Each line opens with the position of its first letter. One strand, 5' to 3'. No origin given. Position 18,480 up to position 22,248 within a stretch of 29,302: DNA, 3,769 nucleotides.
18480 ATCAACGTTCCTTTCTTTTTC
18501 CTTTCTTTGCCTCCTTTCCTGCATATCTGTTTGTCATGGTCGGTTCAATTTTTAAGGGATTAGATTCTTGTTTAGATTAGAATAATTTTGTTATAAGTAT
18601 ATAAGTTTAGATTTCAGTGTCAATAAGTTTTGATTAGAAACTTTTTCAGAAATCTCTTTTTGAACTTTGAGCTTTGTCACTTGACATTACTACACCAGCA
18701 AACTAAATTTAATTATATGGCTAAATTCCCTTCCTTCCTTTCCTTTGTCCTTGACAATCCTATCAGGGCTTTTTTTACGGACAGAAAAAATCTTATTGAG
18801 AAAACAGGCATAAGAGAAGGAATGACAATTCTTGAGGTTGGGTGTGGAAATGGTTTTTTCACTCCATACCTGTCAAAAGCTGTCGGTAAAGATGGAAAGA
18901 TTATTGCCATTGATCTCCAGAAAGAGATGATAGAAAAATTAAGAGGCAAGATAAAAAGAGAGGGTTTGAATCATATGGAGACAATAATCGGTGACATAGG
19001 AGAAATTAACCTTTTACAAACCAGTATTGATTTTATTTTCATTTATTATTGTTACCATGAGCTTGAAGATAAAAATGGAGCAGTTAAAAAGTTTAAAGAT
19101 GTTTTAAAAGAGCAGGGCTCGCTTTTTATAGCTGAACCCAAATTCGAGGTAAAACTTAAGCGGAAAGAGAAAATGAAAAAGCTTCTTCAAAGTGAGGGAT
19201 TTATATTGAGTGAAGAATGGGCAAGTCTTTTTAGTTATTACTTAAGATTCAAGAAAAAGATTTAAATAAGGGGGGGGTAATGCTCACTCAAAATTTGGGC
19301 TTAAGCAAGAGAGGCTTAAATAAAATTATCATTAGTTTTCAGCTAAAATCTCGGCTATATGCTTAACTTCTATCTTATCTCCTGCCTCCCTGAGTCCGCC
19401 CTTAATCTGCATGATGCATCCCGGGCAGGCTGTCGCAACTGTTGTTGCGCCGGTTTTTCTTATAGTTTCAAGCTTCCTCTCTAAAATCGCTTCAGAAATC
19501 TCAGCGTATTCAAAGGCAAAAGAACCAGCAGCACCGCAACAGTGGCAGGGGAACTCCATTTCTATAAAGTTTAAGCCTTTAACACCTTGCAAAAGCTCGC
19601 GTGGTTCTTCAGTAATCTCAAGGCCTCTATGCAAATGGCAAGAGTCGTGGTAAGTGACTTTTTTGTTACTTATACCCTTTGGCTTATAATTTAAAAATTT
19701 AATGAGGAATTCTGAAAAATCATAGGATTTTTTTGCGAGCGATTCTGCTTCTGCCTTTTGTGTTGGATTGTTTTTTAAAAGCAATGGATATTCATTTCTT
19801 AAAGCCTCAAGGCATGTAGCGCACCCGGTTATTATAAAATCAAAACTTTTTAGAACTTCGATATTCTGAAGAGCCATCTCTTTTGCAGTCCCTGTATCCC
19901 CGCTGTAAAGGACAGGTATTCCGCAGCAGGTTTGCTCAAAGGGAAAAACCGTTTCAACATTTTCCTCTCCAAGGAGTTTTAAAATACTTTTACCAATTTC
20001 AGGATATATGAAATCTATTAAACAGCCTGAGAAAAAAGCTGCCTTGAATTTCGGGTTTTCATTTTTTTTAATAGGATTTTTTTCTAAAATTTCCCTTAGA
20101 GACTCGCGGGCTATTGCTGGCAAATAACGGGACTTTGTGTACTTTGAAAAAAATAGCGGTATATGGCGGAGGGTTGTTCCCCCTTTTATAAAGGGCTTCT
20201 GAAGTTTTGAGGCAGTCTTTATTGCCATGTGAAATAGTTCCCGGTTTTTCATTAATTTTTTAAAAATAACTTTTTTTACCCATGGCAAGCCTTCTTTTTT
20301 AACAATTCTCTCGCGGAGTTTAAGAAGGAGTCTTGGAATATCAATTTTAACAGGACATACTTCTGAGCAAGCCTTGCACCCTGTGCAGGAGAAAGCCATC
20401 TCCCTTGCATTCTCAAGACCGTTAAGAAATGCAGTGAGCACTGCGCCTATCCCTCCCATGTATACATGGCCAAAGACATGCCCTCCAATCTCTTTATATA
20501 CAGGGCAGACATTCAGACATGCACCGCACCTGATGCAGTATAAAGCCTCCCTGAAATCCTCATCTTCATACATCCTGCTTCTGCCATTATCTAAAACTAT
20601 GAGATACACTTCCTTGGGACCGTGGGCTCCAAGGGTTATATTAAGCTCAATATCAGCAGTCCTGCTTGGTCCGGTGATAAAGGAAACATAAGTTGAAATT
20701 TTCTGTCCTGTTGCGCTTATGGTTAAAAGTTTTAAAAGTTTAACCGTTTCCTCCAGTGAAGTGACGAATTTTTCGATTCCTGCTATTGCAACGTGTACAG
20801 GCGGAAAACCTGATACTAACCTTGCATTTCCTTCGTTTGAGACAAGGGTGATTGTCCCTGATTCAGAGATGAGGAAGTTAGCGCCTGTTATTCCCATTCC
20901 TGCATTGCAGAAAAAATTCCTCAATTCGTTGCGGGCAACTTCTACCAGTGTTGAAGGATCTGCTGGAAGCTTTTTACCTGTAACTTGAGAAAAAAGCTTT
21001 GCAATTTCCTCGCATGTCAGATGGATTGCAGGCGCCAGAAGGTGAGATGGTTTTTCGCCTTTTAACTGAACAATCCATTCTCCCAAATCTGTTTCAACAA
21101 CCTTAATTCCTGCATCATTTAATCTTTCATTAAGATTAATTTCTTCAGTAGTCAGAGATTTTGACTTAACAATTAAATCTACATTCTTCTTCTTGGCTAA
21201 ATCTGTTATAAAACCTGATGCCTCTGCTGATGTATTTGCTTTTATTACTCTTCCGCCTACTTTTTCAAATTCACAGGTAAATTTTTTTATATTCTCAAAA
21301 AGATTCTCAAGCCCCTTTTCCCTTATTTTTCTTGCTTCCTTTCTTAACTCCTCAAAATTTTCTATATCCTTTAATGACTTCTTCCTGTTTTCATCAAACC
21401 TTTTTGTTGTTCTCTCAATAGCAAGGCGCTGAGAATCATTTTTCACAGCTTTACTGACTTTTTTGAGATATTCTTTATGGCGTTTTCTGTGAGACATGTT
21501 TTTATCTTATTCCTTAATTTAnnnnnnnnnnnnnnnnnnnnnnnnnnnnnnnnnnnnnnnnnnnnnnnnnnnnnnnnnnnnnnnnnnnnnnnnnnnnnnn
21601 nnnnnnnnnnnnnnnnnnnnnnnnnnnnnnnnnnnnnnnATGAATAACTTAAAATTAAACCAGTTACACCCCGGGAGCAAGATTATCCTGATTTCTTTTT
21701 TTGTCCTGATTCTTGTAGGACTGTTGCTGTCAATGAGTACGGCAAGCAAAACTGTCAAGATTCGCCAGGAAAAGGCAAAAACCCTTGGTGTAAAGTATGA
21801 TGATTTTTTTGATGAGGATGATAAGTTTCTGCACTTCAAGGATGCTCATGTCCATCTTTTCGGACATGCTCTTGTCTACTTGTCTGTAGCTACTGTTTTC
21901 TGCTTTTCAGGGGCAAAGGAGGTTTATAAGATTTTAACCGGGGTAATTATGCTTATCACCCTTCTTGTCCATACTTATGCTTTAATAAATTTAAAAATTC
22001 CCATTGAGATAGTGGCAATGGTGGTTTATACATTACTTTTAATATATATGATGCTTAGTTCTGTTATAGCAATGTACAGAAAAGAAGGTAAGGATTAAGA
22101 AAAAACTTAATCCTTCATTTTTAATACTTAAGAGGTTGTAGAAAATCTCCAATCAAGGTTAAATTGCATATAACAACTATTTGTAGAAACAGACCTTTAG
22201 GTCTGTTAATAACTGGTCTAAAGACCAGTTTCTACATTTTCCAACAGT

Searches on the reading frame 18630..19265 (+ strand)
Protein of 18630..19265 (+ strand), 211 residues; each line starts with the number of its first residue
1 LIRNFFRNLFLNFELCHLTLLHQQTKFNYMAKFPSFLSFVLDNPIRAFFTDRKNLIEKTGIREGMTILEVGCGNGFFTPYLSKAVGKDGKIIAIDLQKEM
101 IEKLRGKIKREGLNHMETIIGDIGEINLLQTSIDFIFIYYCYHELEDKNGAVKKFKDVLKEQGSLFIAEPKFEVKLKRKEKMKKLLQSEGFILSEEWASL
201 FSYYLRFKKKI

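Call 3: search_protein_families(library=pfam, proteins=[window:18630-19265:+], max_evalue=0.01)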
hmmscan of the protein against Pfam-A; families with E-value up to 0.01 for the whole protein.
window:18630-19265:+ (211 aa): 21 families
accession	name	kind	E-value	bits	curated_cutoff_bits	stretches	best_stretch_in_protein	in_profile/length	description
PF13847.12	Methyltransf_31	-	5.9e-21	75.1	27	1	62-187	2-127/145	Methyltransferase domain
PF13649.12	Methyltransf_25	-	1.8e-18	67.5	27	1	67-163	1-97/97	Methyltransferase domain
PF08241.18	Methyltransf_11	-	1.9e-17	64.1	21.2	1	68-167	1-95/95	Methyltransferase domain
PF01209.24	Ubie_methyltran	-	5e-15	55.9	20.1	1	52-169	36-153/233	ubiE/COQ5 methyltransferase family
PF08242.18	Methyltransf_12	-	2.2e-13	51.2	30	1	68-164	1-97/98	Methyltransferase domain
PF13489.12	Methyltransf_23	-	5.1e-11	43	27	1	61-174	20-123/164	Methyltransferase domain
PF01135.25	PCMT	-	1.2e-10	41.9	20.3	1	59-122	69-132/210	Protein-L-isoaspartate(D-aspartate) O-methyltransferase (PCMT)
PF01728.25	FtsJ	-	7.6e-07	29.7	24.1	1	54-106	11-63/181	FtsJ-like methyltransferase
PF02353.26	CMAS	-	3e-06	27.2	27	1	52-119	51-116/273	Mycolic acid cyclopropane synthetase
PF02390.23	Methyltransf_4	-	4e-06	26.8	24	1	65-133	3-68/173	Putative methyltransferase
PF13679.12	Methyltransf_32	-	1.4e-05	25.5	27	1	62-138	24-104/143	Methyltransferase domain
PF03848.20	TehB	-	0.00011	22.1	20.4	1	57-139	24-102/193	Tellurite resistance protein TehB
PF01189.24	Methyltr_RsmB-F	-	0.00014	22.1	27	1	62-129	7-74/199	16S rRNA methyltransferase RsmB/F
PF08704.16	GCD14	-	0.00014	22.1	26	1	48-166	25-142/247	tRNA methyltransferase complex GCD14 subunit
PF05175.20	MTS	-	0.00015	21.9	23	1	63-186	31-154/170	Methyltransferase small domain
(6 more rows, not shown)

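Call 4: search_protein_families(library=ncbifam, proteins=[window:18630-19265:+], max_evalue=0.01)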
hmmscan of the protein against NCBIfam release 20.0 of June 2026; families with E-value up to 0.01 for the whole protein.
window:18630-19265:+ (211 aa): 70 families (the best 25 are shown)
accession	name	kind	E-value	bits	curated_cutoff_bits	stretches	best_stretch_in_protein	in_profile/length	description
NF008823.0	PRK11873.1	subfamily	2.9e-15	56.5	263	1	60-169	74-183/272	arsenite methyltransferase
NF001243.0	PRK00216.1-4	equivalog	6.8e-15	55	235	1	50-167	34-151/237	demethylmenaquinone methyltransferase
NF041536.1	ArsM_DUF2284_UU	exception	9.6e-15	53.8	575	1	56-192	69-207/459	arsenite methyltransferase/DUF2284 domain selenoprotein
NF001240.0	PRK00216.1-1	equivalog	1.2e-14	54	378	1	55-169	55-170/251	bifunctional demethylmenaquinone methyltransferase/2-methoxy-6-polyprenyl-1,4-benzoquinol methylase UbiE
TIGR02752.1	MenG_heptapren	equivalog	7.3e-14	51.8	419.85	1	50-166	32-148/231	demethylmenaquinone methyltransferase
NF001244.0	PRK00216.1-5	equivalog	1.7e-13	50.5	216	1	52-171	37-157/236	bifunctional demethylmenaquinone methyltransferase/2-methoxy-6-polyprenyl-1,4-benzoquinol methylase UbiE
NF047649.1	MTase_UXPK_star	exception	2.7e-13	49.6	460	1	54-176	68-190/283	methyltransferase/UXPK-star double selenoprotein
TIGR02072.1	BioC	equivalog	4.9e-13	49.4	184.95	1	61-168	32-133/244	malonyl-ACP O-methyltransferase BioC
NF041537.1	ArsM_AhpD_UU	exception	5.9e-13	48.3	510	1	59-181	72-194/345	arsenite methyltransferase/AhpD domain selenoprotein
NF043040.1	corrin_prot_MT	hypoth_equivalog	1.6e-12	47.3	180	1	58-169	36-149/216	corrinoid protein-associated methyltransferase CpaM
TIGR01934.1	MenG_MenH_UbiE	subfamily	2e-12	46.9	158.35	1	52-174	28-148/223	ubiquinone/menaquinone biosynthesis methyltransferase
NF052510.1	methyltran_MpqE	exception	9.8e-12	44.7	335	1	52-166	35-150/234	methyl-plastoquinone biosynthesis methyltransferase MpqE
TIGR04364.1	methyltran_FxLD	equivalog_domain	1.3e-11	44.2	320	1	55-125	74-143/394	methyltransferase, FxLD system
NF010549.0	PRK13942.1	equivalog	2.4e-09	37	282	1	57-124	71-138/215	protein-L-isoaspartate O-methyltransferase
TIGR02469.1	CbiT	equivalog_domain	2.5e-09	37.5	78.3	1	55-146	11-102/124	precorrin-6Y C5,15-methyltransferase (decarboxylating) subunit CbiT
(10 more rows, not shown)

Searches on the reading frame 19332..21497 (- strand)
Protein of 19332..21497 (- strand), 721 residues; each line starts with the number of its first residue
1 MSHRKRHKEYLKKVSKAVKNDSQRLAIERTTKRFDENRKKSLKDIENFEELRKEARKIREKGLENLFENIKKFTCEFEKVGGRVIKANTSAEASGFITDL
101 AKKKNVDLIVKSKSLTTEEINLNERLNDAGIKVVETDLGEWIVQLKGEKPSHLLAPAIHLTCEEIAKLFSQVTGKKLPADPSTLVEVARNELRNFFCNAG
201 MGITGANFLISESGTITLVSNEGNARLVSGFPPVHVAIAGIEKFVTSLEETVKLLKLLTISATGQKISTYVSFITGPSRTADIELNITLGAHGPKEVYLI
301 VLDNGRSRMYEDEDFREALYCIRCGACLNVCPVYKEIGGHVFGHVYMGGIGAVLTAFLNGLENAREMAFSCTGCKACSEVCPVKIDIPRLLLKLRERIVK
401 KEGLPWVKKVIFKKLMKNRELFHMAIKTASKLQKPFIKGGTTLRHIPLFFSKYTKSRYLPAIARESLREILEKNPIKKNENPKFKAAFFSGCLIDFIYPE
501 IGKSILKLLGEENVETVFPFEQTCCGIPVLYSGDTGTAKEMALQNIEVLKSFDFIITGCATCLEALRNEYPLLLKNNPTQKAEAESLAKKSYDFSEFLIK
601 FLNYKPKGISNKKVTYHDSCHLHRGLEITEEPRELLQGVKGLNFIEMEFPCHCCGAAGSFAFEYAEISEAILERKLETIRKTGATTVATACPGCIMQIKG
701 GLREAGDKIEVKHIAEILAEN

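Call 3: search_protein_families(library=pfam, proteins=[window:19332-21497:-], max_evalue=0.01)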
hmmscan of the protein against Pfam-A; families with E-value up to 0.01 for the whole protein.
window:19332-21497:- (721 aa): 13 families
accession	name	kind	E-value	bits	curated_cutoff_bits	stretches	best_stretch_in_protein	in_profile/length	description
PF02589.21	LUD_dom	-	1.6e-55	188.2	22.6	1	70-302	1-189/189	LUD domain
PF02754.22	CCG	-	1.1e-37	128.5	20.6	2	614-699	1-85/85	Cysteine-rich domain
PF13183.11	Fer4_8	-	2.8e-16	60.2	27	1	318-385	2-68/68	4Fe-4S dicluster domain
PF13534.11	Fer4_17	-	5.6e-10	40.1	22.2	1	321-386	2-61/61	4Fe-4S dicluster domain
PF13237.11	Fer4_10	-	1.5e-08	34.9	25.5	1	316-382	4-53/53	4Fe-4S dicluster domain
PF13187.11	Fer4_9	-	9.9e-08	32.3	27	2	369-384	35-50/52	4Fe-4S dicluster domain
PF13746.11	Fer4_18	-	8.4e-07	29.6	27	0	365-388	55-78/114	4Fe-4S dicluster domain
PF14697.11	Fer4_21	-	6e-06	26.7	35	1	370-383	40-53/59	4Fe-4S dicluster domain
PF14691.11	Fer4_20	-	8.3e-06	26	25.8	0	362-399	15-54/113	Dihydroprymidine dehydrogenase domain II, 4Fe-4S cluster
PF00037.32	Fer4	-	2.5e-05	24.3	21.1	2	371-384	8-21/24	4Fe-4S binding domain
PF13484.11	Fer4_16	-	3.8e-05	24.8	30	1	321-383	2-65/66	4Fe-4S double cluster binding domain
PF12838.12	Fer4_7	-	5.3e-05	24.1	27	1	321-385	2-52/52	4Fe-4S dicluster domain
PF12797.12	Fer4_2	-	0.00074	19.8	24.5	1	317-333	6-22/22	4Fe-4S binding domain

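Call 4: search_protein_families(library=ncbifam, proteins=[window:19332-21497:-], max_evalue=0.01)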
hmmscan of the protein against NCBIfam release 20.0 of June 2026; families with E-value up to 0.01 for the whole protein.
window:19332-21497:- (721 aa): 35 families (the best 25 are shown)
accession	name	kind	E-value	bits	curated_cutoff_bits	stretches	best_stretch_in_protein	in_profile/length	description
NF045670.1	quin_L_LdhH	equivalog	8.6e-266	883.7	800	1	10-719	2-706/706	L-lactate dehydrogenase (quinone) large subunit LdhH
TIGR00273.1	TIGR00273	equivalog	4e-122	408.2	444.8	1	19-460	2-432/432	LutB/LldF family L-lactate oxidation iron-sulfur protein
NF004898.0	PRK06259.1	equivalog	4.8e-69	233.3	385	1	313-720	128-486/488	fumarate reductase (CoM/CoB) subunit TfrB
NF008369.0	PRK11168.1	equivalog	9.2e-51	173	278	1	319-720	11-397/401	anaerobic glycerol-3-phosphate dehydrogenase subunit C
TIGR03379.1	glycerol3P_GlpC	equivalog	8.4e-38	130.1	279.9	1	321-699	7-378/397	anaerobic glycerol-3-phosphate dehydrogenase subunit GlpC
NF008434.0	PRK11274.1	equivalog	6.3e-32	111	333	1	320-719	24-404/409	glycolate oxidase subunit GlcF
NF045663.1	diclust_near_Sec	equivalog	3.8e-25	88.1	530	2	304-638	290-560/759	pyridine nucleotide-disulfide oxidoreductase/dicluster-binding protein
TIGR03288.1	CoB_CoM_SS_B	equivalog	1.8e-16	60.2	345.15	1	486-710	2-249/290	CoB--CoM heterodisulfide reductase subunit B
NF045711.1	sulf_resp_HmcF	equivalog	7.5e-12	44.8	750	1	543-699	267-426/457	sulfate respiration complex iron-sulfur protein HmcF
NF045796.1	DsrK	equivalog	7e-10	38.1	400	1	595-691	303-409/453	sulfate reduction electron transfer complex DsrMKJOP subunit DsrK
NF041780.1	hetero_SS_HdrB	equivalog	7.3e-08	32.1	450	2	592-698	152-251/304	ferredoxin:CoB-CoM heterodisulfide reductase subunit HdrB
NF045724.1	ferredox_TmcB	equivalog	1e-07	30.9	735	1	604-719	305-425/430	electron transfer complex ferredoxin TmcB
NF009226.0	PRK12576.1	equivalog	3.9e-06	26.4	344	1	318-403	153-236/317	succinate dehydrogenase/fumarate reductase iron-sulfur subunit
NF004616.0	PRK05950.1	subfamily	5.2e-06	25.8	228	1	311-401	139-236/238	succinate dehydrogenase iron-sulfur subunit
TIGR02745.1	ccoG_rdxA_fixG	equivalog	6.3e-06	25.4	316.7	1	366-387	228-249/435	cytochrome c oxidase accessory protein CcoG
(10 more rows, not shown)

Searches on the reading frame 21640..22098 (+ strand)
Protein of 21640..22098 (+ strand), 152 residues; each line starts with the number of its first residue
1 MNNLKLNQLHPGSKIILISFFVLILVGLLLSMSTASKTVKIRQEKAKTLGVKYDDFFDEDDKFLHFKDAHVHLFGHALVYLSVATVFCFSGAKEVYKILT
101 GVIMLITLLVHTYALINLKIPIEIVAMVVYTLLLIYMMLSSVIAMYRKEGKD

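Call 3: search_protein_families(library=pfam, proteins=[window:21640-22098:+], max_evalue=0.01)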
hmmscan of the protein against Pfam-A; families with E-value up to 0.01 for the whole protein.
window:21640-22098:+ (152 aa): 1 family
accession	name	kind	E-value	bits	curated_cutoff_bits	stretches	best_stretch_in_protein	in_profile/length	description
PF01124.23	MAPEG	-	0.00044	20.8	23.4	1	20-142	9-128/129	MAPEG family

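Call 4: search_protein_families(library=ncbifam, proteins=[window:21640-22098:+], max_evalue=0.01)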
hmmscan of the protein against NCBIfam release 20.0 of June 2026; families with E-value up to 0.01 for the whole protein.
window:21640-22098:+ (152 aa): 0 families

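Call 36: find_homologous_proteins(query=A2, max_evalue=0.001)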
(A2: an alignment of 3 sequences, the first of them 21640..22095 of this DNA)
Query A2 (3 sequences) (152 aa, profile of the alignment): 8 proteins with E <= 0.001 among 2859 candidates.
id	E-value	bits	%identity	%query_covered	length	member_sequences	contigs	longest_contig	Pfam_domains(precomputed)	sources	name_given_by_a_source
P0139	4.7e-82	292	99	100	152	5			-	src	-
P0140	9.5e-79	281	63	98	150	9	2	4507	-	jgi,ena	-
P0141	1.6e-78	280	71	98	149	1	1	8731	PF27139.1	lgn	-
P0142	1.3e-74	267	63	98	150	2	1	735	-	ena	-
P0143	3.2e-74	266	69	97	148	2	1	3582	PF27139.1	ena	-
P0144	8.8e-74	265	70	97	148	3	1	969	-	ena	-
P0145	2.3e-73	263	77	99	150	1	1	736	PF27139.1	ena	-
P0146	2.9e-73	263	64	100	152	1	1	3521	PF27139.1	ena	-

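Call 38: find_encoding_contigs(protein=P0146, flank=6000, max_places=2)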
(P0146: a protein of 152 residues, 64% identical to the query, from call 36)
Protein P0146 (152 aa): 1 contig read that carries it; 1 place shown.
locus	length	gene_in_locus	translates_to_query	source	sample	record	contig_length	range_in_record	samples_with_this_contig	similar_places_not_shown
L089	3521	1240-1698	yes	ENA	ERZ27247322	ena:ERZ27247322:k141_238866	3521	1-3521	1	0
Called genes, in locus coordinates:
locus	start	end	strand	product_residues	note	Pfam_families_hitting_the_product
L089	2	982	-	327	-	?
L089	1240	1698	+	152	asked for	PF27139:Aq_1264_TM (faint)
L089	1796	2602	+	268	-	PF01261:AP_endonuc_2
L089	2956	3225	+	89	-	-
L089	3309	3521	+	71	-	?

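Call 88: find_related_loci(query=A2, collection=metagenome_contigs, flank=7000)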
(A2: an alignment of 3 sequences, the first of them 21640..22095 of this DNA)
Query A2 (152 aa) in metagenome_contigs; peptide patterns used: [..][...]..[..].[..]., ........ (x = any residue, [..] = any of these).
599 stretches matched a pattern (row limit reached: there are more); 1 encode a relative of the query (tblastn E <= 1e-3); 1 distinct loci.
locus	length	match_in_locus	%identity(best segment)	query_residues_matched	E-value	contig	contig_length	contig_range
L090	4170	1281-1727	63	1-149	1e-65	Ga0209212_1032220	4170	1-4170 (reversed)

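Call 100: search_protein_representatives(alignment_id=A7)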
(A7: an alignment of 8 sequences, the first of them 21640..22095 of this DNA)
Query: 8 sequences, 150 profile positions. Proteins with E-value up to 0.001 (for the whole library): 7; up to 1e-10: 1; up to 1e-30: 1. The best 7 are listed.
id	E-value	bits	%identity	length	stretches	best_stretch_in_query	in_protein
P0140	7.7e-77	272.8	-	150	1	1-150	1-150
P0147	6.8e-10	55.5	-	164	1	5-147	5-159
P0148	6.0e-09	52.5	-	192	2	60-147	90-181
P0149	3.7e-07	46.6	-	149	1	3-139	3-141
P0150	3.0e-05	40.4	-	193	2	65-125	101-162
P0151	3.2e-05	40.4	-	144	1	69-148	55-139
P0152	6.9e-04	36.0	-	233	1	43-117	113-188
